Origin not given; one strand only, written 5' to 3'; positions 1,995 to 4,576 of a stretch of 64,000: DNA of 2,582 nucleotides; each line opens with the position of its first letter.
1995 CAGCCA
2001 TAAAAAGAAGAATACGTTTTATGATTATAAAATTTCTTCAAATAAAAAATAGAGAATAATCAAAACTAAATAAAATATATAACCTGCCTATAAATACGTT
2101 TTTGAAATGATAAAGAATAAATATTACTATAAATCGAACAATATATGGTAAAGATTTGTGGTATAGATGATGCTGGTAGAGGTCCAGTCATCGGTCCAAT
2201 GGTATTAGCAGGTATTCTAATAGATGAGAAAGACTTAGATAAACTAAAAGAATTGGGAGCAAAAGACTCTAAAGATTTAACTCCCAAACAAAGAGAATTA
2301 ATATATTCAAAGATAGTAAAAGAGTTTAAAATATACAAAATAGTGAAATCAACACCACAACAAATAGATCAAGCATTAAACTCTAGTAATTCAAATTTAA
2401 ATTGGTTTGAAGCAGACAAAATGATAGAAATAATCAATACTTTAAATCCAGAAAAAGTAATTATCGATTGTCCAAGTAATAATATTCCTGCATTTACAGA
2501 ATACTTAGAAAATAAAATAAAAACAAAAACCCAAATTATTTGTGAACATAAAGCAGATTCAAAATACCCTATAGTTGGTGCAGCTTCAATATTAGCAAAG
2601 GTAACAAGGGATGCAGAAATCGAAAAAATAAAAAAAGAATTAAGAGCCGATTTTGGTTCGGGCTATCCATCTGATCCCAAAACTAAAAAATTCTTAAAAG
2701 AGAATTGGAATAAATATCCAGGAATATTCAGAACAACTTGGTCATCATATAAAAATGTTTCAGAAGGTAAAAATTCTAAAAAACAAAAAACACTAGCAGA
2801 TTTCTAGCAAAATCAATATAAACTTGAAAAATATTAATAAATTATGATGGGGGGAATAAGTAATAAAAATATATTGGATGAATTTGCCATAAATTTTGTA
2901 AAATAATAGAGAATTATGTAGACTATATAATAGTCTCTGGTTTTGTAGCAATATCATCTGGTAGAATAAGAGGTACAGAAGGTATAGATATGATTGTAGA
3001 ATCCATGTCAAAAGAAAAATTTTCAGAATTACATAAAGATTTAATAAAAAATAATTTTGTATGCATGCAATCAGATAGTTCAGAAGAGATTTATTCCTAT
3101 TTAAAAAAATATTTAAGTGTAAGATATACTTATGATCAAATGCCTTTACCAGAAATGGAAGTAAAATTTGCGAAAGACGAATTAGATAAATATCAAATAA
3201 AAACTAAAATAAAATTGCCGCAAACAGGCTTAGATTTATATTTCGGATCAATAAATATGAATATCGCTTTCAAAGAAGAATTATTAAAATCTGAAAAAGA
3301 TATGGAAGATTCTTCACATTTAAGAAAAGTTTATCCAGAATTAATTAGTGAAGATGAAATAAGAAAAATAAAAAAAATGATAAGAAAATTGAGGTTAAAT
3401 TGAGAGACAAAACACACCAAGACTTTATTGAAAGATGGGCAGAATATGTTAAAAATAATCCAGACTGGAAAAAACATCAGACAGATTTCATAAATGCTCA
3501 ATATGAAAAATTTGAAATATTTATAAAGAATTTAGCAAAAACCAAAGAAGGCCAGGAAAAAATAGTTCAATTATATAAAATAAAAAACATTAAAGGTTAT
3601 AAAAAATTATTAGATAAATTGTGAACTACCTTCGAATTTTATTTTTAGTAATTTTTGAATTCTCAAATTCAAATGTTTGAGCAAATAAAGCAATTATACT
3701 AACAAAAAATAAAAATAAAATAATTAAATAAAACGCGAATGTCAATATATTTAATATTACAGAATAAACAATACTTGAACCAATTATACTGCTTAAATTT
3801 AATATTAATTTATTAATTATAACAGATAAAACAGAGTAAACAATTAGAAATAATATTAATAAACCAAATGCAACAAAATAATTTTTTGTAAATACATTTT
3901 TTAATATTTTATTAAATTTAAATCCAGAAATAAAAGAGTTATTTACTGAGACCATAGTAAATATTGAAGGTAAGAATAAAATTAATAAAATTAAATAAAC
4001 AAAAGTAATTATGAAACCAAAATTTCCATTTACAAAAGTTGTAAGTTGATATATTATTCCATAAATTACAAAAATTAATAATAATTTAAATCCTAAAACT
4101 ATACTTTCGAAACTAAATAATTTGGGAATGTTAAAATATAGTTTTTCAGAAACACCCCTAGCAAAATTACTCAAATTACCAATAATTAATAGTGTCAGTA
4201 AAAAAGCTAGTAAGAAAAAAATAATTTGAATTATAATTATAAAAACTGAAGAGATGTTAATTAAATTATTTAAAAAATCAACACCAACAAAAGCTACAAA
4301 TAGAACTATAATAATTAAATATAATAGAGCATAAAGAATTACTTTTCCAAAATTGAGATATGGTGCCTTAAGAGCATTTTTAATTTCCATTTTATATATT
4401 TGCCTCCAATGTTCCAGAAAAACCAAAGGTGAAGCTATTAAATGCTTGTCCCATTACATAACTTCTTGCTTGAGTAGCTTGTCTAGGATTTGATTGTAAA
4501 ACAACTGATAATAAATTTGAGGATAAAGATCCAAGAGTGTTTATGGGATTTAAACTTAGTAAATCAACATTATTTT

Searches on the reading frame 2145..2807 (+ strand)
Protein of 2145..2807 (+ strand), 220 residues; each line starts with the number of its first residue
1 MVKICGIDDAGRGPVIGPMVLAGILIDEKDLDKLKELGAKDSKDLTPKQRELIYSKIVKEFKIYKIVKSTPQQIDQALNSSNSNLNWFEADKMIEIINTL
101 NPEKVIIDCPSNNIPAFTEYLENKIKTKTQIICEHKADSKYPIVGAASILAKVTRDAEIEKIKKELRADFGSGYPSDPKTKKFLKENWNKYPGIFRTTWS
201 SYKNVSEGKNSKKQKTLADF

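Call 87: find_encoding_contigs(protein=window:2145-2807:+, flank=10000, max_places=2)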
Protein window:2145-2807:+ (220 aa): 3 contigs read that carry it; 1 place shown.
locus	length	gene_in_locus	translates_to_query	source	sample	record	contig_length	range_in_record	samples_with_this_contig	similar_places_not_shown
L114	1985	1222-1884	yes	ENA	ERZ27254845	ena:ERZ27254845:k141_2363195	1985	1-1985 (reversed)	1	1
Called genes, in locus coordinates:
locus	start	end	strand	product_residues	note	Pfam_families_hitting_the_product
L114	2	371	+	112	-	PF13811:DUF4186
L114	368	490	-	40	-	-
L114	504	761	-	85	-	PF07043:DUF1328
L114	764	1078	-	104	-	-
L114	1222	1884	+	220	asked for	PF01351:RNase_HII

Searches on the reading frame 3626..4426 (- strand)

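Call 23: search_protein_families(library=pfam, proteins=[window:3626-4426:-], max_evalue=0.01)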
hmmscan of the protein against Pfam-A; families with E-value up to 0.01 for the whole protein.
window:3626-4426:- (266 aa): 1 family
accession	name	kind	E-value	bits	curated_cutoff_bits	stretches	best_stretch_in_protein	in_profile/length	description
PF13197.11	DUF4013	-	0.0079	16.5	26.9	1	131-205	88-167/168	Protein of unknown function (DUF4013)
